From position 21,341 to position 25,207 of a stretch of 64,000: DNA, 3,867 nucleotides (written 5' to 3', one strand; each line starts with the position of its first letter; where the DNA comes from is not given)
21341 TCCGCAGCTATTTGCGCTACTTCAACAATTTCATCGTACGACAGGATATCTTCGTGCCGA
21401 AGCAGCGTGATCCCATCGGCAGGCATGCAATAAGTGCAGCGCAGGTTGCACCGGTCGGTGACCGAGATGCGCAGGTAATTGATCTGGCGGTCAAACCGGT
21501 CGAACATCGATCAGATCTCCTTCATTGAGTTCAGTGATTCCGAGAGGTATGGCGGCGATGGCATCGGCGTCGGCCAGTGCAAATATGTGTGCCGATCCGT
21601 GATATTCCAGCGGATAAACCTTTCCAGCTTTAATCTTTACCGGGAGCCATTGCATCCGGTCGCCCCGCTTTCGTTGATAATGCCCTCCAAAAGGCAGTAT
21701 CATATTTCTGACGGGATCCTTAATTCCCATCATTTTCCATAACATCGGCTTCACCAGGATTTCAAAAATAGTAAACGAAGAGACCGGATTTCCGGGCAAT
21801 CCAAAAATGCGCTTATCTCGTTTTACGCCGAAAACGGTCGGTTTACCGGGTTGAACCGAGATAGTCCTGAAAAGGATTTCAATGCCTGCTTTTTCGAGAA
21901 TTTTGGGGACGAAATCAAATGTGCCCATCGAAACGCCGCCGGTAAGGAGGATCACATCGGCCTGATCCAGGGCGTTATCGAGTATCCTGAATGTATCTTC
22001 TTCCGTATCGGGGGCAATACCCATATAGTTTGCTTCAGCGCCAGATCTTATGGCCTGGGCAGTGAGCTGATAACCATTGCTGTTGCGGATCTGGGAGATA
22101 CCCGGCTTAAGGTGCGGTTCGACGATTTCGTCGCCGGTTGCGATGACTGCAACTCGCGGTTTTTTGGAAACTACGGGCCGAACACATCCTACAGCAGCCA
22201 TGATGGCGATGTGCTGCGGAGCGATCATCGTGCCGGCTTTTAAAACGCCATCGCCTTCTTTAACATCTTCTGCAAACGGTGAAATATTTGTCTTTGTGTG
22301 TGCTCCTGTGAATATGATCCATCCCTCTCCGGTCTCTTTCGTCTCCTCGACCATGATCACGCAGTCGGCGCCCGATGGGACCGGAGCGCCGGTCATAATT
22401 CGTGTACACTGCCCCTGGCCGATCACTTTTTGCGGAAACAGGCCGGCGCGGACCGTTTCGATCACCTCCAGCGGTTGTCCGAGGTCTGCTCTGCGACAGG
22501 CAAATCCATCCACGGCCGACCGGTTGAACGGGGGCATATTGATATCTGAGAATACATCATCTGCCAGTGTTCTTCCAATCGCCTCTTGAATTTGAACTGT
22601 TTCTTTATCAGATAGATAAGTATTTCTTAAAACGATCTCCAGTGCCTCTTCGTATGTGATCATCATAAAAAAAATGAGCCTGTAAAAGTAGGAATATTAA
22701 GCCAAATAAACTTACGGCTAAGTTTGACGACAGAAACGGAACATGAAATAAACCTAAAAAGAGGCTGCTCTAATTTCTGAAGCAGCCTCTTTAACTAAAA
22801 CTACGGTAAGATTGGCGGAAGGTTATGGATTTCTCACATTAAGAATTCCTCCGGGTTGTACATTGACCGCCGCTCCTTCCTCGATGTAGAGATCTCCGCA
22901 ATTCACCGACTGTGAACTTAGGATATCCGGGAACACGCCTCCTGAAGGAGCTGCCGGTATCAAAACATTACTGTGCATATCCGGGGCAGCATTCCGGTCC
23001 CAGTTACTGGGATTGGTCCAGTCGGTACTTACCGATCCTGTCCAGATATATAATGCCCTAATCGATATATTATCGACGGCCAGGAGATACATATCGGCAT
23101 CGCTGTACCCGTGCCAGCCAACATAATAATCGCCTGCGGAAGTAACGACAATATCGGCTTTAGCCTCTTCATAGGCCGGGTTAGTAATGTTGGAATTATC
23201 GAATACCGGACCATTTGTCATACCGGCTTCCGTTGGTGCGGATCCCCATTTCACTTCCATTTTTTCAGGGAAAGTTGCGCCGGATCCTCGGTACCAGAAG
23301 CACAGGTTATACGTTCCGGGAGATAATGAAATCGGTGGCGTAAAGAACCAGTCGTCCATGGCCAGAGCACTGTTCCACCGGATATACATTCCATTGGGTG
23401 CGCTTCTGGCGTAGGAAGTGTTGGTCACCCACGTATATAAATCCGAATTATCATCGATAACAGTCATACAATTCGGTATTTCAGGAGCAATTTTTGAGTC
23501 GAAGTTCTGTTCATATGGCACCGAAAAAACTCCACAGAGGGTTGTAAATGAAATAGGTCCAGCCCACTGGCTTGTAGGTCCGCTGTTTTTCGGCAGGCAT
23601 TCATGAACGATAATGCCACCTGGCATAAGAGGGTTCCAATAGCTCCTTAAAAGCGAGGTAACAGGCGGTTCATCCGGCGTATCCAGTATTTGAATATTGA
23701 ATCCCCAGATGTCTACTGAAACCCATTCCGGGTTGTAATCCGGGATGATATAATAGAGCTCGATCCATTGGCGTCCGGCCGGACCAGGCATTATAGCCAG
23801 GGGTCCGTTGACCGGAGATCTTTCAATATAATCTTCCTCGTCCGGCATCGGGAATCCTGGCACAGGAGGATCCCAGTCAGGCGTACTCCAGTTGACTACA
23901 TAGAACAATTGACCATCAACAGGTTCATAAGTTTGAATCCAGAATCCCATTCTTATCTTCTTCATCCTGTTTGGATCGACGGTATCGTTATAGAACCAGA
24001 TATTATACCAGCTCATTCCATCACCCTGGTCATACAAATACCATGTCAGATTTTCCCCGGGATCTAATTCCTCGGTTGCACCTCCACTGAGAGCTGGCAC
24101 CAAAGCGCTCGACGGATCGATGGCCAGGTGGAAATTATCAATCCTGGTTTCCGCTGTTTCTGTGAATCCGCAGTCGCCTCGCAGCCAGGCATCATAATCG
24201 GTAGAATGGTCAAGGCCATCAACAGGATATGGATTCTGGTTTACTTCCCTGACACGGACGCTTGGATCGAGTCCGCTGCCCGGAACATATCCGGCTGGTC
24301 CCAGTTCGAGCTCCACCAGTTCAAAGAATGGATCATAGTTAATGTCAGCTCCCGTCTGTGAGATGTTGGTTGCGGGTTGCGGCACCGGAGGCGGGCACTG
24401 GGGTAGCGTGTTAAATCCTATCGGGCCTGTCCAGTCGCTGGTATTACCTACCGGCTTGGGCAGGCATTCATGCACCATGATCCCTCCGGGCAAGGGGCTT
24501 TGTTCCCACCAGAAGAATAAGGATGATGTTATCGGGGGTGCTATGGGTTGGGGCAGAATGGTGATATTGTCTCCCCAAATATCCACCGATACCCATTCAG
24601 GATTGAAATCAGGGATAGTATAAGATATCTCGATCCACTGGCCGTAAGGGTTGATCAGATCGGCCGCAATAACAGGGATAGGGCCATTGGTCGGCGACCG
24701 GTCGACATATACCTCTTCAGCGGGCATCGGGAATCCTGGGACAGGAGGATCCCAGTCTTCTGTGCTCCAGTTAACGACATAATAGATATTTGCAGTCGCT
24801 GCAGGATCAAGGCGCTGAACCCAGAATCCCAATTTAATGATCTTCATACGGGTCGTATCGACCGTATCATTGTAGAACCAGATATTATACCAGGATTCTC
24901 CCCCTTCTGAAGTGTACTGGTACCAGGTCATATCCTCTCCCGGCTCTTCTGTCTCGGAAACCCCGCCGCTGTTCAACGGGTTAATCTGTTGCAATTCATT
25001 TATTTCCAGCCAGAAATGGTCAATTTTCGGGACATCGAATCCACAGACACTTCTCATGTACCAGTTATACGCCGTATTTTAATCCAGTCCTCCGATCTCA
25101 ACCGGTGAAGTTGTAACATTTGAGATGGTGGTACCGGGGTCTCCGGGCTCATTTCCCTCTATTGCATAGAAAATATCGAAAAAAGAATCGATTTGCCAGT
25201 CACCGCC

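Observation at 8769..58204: About a dozen unrelated 7- or 8-nt tandem arrays, almost all pressed against stop codons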

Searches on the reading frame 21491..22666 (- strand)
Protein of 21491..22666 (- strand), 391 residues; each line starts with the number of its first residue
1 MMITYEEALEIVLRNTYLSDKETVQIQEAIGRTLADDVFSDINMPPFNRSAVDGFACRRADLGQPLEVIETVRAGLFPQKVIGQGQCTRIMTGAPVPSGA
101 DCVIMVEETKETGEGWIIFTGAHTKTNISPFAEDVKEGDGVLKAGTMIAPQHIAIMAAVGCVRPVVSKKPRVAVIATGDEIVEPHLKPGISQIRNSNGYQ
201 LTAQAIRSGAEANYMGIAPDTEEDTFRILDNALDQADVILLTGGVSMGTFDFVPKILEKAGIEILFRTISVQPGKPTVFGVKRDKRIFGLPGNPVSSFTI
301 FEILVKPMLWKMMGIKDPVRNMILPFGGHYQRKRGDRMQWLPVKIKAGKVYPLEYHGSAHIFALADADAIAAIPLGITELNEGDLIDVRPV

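Call 59: search_protein_families(library=pfam, proteins=[window:21491-22666:-])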
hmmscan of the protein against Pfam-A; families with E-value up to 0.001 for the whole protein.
window:21491-22666:- (391 aa): 3 families
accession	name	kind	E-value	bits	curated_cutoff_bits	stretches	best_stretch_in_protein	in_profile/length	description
PF03453.22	MoeA_N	-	2.7e-44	151.1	30.8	1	3-160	1-160/160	MoeA N-terminal region (domain I and II)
PF00994.29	MoCF_biosynth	-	5.4e-30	104.4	26.6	1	173-309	1-142/144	Probable molybdopterin binding domain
PF03454.20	MoeA_C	-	5.3e-11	43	22.1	1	333-390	10-71/72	MoeA C-terminal region (domain IV)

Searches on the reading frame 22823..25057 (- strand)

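Call 59: search_protein_families(library=pfam, proteins=[window:22823-25057:-])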
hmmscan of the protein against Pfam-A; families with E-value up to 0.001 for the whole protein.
window:22823-25057:- (744 aa): 1 family
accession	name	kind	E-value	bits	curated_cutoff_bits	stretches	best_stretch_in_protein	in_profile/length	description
PF07675.18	Cleaved_Adhesin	-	0.00067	20.1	21.4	0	521-666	7-174/174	Cleaved Adhesin Domain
